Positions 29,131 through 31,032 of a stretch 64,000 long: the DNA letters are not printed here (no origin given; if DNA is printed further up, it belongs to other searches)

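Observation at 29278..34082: ABC importer whose double permease is fused to an extracellular LVIVD beta-propeller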

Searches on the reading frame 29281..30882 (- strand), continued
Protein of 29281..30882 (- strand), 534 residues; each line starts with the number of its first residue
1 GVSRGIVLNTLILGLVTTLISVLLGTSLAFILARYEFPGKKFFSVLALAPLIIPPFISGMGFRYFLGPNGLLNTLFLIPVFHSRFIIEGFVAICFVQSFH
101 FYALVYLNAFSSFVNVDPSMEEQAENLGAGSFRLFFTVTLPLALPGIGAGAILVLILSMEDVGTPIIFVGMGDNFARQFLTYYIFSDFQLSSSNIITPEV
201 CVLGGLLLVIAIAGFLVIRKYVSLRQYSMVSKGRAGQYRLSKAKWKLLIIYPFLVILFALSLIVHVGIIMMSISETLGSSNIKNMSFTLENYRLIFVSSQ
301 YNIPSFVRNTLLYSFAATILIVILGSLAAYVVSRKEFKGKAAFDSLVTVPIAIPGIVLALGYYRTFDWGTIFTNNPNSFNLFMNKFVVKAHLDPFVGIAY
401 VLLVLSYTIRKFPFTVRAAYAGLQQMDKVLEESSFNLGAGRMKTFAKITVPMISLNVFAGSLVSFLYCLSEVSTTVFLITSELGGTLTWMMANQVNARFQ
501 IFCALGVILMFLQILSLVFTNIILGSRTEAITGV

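Call 49: find_encoding_contigs(protein=P0341, flank=6000, max_places=2)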
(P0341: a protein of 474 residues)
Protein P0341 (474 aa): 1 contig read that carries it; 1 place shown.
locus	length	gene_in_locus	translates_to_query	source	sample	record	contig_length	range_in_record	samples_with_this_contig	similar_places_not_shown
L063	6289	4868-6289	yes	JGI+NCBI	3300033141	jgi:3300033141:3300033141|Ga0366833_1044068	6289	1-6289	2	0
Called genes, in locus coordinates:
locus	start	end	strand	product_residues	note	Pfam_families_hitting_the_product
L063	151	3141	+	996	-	-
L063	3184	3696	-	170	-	-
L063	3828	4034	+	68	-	-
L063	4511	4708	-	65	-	-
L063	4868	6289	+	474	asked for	PF00005:ABC_tran, PF13304:AAA_21 (weak), PF00005:ABC_tran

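Call 50: find_encoding_contigs(protein=P0347, flank=6000, max_places=2)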
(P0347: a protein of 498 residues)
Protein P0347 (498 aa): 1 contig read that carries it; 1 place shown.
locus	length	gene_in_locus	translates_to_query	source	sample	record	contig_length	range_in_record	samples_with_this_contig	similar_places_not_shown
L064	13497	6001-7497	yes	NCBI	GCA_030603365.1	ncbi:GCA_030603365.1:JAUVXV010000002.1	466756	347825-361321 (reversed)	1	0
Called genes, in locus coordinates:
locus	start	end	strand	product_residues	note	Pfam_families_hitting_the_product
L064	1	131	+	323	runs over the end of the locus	PF00149:Metallophos, PF12850:Metallophos_2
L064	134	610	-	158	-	PF04138:GtrA_DPMS_TM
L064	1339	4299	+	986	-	PF08309:LVIVD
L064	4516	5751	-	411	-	PF00155:Aminotran_1_2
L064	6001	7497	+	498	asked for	PF00005:ABC_tran, PF13304:AAA_21 (weak), PF00005:ABC_tran, PF08402:TOBE_2 (weak)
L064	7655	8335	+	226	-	PF13483:Lactamase_B_3, PF12706:Lactamase_B_2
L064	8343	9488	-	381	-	PF24827:AstE_AspA_cat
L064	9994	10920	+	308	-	-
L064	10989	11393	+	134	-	PF02566:OsmC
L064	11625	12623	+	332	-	-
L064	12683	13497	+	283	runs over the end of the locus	PF00072:Response_reg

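Call 53: find_encoding_contigs(protein=P0338, flank=6000, max_places=4)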
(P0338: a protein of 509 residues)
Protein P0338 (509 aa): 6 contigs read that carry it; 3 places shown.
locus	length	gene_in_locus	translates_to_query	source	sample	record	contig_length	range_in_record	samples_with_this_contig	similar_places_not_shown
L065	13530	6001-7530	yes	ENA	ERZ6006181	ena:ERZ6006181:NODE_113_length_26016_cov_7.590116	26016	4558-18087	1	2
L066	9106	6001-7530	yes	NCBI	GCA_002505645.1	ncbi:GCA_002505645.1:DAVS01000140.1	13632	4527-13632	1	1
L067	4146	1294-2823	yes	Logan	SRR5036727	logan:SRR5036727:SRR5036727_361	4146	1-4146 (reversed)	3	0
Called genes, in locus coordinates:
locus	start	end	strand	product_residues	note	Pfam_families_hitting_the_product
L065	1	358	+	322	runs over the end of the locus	PF00149:Metallophos, PF12850:Metallophos_2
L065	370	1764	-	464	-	PF13229:Beta_helix (weak), PF05048:NosD, PF13229:Beta_helix, PF05048:NosD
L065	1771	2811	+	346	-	PF00781:DAGK_cat, PF19279:YegS_C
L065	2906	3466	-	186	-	PF04138:GtrA_DPMS_TM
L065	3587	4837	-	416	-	PF00155:Aminotran_1_2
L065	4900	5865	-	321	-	PF00753:Lactamase_B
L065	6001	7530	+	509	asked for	PF13175:AAA_15 (weak), PF00005:ABC_tran, PF13304:AAA_21 (faint), PF00005:ABC_tran, PF08402:TOBE_2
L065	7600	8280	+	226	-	PF13483:Lactamase_B_3, PF12706:Lactamase_B_2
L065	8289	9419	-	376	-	PF24827:AstE_AspA_cat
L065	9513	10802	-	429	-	-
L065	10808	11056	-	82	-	PF01037:AsnC_trans_reg, PF22482:AsnC_trans_reg_3 (weak)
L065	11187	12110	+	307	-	-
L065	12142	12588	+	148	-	PF02566:OsmC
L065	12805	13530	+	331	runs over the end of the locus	-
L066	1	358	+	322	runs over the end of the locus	PF00149:Metallophos, PF12850:Metallophos_2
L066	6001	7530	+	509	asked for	PF13175:AAA_15 (weak), PF00005:ABC_tran, PF13304:AAA_21 (faint), PF00005:ABC_tran, PF08402:TOBE_2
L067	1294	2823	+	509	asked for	PF13175:AAA_15 (weak), PF00005:ABC_tran, PF13304:AAA_21 (faint), PF00005:ABC_tran, PF08402:TOBE_2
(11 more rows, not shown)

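Call 64: list_cluster_members(proteins=[P0347, P0338, P0341, P0293, P0001, P0024, P0016, P0012, P0029, P0021])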
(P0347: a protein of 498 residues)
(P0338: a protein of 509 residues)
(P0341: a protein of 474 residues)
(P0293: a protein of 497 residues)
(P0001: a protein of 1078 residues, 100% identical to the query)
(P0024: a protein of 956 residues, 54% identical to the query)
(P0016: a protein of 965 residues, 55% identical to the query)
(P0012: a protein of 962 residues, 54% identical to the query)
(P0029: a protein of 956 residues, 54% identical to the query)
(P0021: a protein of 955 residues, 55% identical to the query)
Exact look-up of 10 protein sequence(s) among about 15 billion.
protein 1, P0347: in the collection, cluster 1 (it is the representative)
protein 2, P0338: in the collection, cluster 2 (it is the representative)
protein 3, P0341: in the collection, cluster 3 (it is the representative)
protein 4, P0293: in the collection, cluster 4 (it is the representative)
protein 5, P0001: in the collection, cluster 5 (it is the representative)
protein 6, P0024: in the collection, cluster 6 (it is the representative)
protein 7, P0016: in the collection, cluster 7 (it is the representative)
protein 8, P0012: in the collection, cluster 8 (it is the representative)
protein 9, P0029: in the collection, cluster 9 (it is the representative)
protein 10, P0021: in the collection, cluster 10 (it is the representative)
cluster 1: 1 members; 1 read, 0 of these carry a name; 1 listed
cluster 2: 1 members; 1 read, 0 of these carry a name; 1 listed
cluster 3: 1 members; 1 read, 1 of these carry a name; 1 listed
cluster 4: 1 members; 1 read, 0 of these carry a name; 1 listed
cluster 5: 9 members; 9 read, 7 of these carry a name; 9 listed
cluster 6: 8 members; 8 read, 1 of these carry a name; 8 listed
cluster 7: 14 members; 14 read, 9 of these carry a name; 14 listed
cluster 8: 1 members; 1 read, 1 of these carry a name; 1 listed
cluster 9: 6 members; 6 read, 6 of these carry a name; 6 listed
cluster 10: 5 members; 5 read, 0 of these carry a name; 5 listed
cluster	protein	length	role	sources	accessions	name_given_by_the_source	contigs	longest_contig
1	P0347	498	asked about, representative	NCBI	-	-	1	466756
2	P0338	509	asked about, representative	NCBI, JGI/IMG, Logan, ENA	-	-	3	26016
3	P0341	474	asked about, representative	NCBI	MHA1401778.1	MAG: ABC transporter ATP-binding protein, partial [Candidatus Heimdallarchaeaceae ...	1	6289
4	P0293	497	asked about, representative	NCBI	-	-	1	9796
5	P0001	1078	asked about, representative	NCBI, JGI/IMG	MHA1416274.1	MAG: ABC transporter permease subunit [Candidatus Heimdallarchaeaceae archaeon]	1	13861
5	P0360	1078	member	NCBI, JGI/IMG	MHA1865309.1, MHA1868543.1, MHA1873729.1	MAG: ABC transporter permease subunit [Candidatus Heimdallarchaeaceae archaeon]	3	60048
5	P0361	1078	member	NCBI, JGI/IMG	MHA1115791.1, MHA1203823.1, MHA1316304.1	MAG: ABC transporter permease subunit [Candidatus Heimdallarchaeaceae archaeon]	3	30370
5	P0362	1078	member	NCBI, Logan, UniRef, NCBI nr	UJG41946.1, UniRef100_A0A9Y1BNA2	MAG: ABC transporter permease subunit [Candidatus Heimdallarchaeum aukensis] | ABC transporter permease subunit n=1 Tax=Candidatus Heimdallarchaeum aukensis ...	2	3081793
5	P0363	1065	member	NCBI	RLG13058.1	hypothetical protein DRN69_06200, partial [Candidatus Pacearchaeota archaeon]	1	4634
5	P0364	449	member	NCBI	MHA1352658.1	MAG: LVIVD repeat-containing protein, partial [Candidatus Heimdallarchaeaceae archaeon]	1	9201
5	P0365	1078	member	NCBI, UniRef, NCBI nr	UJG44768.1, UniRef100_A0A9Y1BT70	MAG: ABC transporter permease subunit [Candidatus Heimdallarchaeum endolithica] | ABC transporter permease subunit n=1 Tax=Candidatus Heimdallarchaeum endolithica ...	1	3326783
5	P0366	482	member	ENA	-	-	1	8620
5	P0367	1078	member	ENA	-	-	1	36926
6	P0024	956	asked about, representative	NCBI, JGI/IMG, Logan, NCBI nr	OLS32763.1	MAG: Molybdate/tungstate transport system permease protein WtpB [Candidatus ...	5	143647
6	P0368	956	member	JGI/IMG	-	-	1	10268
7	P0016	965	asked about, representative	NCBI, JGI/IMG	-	ABC-type Fe3+ transport system permease subunit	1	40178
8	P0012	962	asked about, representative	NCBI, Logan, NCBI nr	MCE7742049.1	MAG: ABC transporter permease subunit [Candidatus Heimdallarchaeota archaeon] | ABC transporter permease subunit [Candidatus Heimdallarchaeota archaeon]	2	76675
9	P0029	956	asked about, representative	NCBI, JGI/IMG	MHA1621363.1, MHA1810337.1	MAG: ABC transporter permease subunit [Candidatus Heimdallarchaeaceae archaeon]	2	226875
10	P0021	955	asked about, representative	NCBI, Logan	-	-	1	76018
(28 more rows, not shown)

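Call 65: search_protein_families(library=pfam, proteins=[P0196, P0143, P0347], max_evalue=1)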
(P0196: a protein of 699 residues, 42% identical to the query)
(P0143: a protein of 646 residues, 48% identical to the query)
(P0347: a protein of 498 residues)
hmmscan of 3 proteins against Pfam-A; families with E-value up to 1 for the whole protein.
P0196 (699 aa): 1 family
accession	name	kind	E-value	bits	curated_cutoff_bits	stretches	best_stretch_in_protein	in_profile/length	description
PF00528.27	BPD_transp_1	-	4.2e-20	72.7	26.4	2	501-692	1-182/184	Binding-protein-dependent transport system inner membrane component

P0143 (646 aa): 2 families
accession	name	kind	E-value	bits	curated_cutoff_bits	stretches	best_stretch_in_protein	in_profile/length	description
PF00528.27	BPD_transp_1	-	2.4e-21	76.8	26.4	2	154-353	1-178/184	Binding-protein-dependent transport system inner membrane component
PF11821.13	ActD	-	0.0012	19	25.7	1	300-436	16-148/170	Alternative complex III, ActD subunit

P0347 (498 aa): 26 families (the best 25 are shown)
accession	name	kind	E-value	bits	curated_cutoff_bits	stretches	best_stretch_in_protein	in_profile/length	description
PF00005.33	ABC_tran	-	3e-34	119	25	2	20-141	2-92/137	ABC transporter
PF13304.12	AAA_21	-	7.7e-07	29.9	27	1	31-336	1-300/304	AAA domain, putative AbiEii toxin, Type IV TA system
PF08402.16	TOBE_2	-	3.7e-06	27.4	21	1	416-491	1-76/76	TOBE domain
PF13175.12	AAA_15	-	0.00062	19.9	32.1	1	20-262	15-170/374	AAA ATPase domain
PF03193.22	RsgA_GTPase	-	0.0012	19.1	30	1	4-51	82-128/174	RsgA GTPase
PF13476.12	AAA_23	-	0.0034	18.5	27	1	19-50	10-40/201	AAA domain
PF13555.12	AAA_29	-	0.0048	17.1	27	1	24-50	17-43/61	P-loop containing region of AAA domain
PF02463.25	SMC_N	-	0.0055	16.6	40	0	29-49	24-44/220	RecF/RecN/SMC N terminal domain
PF13401.12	AAA_22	-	0.007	17.1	27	1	30-63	6-33/130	AAA domain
PF00004.35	AAA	-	0.0075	17.2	21.2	1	34-51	3-20/131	ATPase family associated with various cellular activities (AAA)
PF01637.24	ATPase_2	-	0.0082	16.4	33.2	1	28-53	19-44/225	ATPase domain predominantly from Archaea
PF24389.1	ORC-CDC6-like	-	0.011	15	27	1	16-49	20-52/571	ORC-CDC6-like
PF13245.12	AAA_19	-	0.013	16.1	25.1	1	30-97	12-73/134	AAA domain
PF25199.1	nSTAND_NTPase5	-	0.016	15.4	34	1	28-66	40-79/145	Novel STAND NTPase 5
PF07728.20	AAA_5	-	0.019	15.4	22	1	34-66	4-36/139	AAA domain (dynein-related subfamily)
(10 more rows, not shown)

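Call 83: list_cluster_members(proteins=[P0286, P0308, P0309, P0318, P0339, P0353, P0279, P0303, P0315, P0326])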
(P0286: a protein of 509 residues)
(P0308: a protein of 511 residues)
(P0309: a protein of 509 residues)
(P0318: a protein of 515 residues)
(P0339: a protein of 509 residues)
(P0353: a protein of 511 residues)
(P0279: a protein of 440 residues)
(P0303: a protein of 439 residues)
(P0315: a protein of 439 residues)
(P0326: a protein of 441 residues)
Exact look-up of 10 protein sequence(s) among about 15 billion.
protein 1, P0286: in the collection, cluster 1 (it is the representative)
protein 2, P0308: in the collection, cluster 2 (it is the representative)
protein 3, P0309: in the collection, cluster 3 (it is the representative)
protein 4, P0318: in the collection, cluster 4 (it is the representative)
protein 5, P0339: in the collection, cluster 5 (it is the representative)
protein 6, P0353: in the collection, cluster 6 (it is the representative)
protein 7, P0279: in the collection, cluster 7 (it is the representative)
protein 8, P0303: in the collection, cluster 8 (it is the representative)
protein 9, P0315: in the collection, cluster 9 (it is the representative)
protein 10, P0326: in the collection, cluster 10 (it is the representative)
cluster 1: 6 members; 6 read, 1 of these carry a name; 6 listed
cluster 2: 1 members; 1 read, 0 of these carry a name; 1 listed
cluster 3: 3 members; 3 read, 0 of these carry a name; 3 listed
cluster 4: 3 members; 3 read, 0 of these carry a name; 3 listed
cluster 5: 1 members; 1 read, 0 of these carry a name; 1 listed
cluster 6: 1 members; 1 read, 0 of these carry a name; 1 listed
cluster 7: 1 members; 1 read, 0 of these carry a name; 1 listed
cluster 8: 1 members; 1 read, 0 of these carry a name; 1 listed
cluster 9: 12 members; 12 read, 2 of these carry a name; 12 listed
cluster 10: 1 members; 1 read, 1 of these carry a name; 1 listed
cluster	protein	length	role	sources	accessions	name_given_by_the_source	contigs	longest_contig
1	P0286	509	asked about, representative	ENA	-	-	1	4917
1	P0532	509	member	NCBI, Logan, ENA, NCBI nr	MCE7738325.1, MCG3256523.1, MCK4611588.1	MAG: ABC transporter ATP-binding protein [Candidatus Heimdallarchaeota archaeon] | ABC transporter ATP-binding protein [Candidatus Heimdallarchaeota archaeon]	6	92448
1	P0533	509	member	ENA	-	-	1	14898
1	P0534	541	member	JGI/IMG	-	-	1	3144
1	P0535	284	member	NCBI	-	-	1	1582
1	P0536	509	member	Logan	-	-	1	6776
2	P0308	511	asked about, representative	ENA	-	-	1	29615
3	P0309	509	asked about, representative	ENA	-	-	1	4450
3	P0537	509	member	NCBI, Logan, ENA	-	-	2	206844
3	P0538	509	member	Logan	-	-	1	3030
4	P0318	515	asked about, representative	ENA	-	-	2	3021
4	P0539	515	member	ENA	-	-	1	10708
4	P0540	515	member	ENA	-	-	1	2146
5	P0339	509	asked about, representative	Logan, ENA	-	-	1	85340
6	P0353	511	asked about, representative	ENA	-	-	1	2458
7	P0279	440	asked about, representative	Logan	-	-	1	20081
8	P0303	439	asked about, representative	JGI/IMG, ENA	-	-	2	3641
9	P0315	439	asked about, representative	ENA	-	-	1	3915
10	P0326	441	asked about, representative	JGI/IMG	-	ABC-type Fe3+/spermidine/putrescine transport system ATPase subunit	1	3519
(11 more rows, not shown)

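Call 85: find_encoding_contigs(protein=P0532, flank=5000, max_places=10)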
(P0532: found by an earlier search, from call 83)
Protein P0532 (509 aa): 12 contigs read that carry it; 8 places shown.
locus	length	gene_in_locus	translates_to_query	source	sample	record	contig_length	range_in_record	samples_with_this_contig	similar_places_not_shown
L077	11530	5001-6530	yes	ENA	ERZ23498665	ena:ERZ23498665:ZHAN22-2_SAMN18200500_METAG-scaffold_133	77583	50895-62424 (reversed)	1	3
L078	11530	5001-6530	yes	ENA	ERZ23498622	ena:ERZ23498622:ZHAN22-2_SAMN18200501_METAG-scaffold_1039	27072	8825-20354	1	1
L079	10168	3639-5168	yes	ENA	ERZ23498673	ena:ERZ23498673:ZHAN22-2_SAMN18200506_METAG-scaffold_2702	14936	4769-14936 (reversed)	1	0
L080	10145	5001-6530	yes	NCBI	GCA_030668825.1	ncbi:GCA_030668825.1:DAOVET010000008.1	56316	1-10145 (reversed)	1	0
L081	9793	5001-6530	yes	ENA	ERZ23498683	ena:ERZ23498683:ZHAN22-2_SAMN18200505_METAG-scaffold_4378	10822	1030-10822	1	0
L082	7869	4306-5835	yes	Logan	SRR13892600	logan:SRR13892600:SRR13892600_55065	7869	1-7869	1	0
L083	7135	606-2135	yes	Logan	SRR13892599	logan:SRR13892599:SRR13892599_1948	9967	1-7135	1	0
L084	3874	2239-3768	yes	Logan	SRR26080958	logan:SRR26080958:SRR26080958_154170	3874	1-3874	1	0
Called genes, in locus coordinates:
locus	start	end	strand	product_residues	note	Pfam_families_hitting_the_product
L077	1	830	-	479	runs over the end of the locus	PF05048:NosD (weak), PF13229:Beta_helix, PF05048:NosD, PF13229:Beta_helix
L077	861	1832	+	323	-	PF00781:DAGK_cat, PF19279:YegS_C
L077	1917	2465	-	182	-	PF04138:GtrA_DPMS_TM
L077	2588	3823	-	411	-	PF00155:Aminotran_1_2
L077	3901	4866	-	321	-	PF00753:Lactamase_B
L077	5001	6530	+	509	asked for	PF00005:ABC_tran, PF13304:AAA_21 (faint), PF00005:ABC_tran, PF08402:TOBE_2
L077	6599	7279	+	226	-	PF13483:Lactamase_B_3, PF12706:Lactamase_B_2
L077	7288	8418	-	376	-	PF24827:AstE_AspA_cat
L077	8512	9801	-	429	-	-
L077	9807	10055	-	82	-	PF01037:AsnC_trans_reg, PF22482:AsnC_trans_reg_3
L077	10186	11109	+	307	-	-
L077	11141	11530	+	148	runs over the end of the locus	PF02566:OsmC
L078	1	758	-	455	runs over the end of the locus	PF05048:NosD (weak), PF13229:Beta_helix, PF05048:NosD, PF13229:Beta_helix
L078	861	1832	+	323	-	PF00781:DAGK_cat, PF19279:YegS_C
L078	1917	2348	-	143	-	PF04138:GtrA_DPMS_TM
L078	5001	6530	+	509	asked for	PF00005:ABC_tran, PF13304:AAA_21 (faint), PF00005:ABC_tran, PF08402:TOBE_2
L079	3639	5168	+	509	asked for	PF00005:ABC_tran, PF13304:AAA_21 (faint), PF00005:ABC_tran, PF08402:TOBE_2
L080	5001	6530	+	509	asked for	PF00005:ABC_tran, PF13304:AAA_21 (faint), PF00005:ABC_tran, PF08402:TOBE_2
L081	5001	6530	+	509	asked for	PF00005:ABC_tran, PF13304:AAA_21 (faint), PF00005:ABC_tran, PF08402:TOBE_2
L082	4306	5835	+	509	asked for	PF00005:ABC_tran, PF13304:AAA_21 (faint), PF00005:ABC_tran, PF08402:TOBE_2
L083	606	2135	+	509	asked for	PF00005:ABC_tran, PF13304:AAA_21 (faint), PF00005:ABC_tran, PF08402:TOBE_2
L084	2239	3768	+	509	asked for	PF00005:ABC_tran, PF13304:AAA_21 (faint), PF00005:ABC_tran, PF08402:TOBE_2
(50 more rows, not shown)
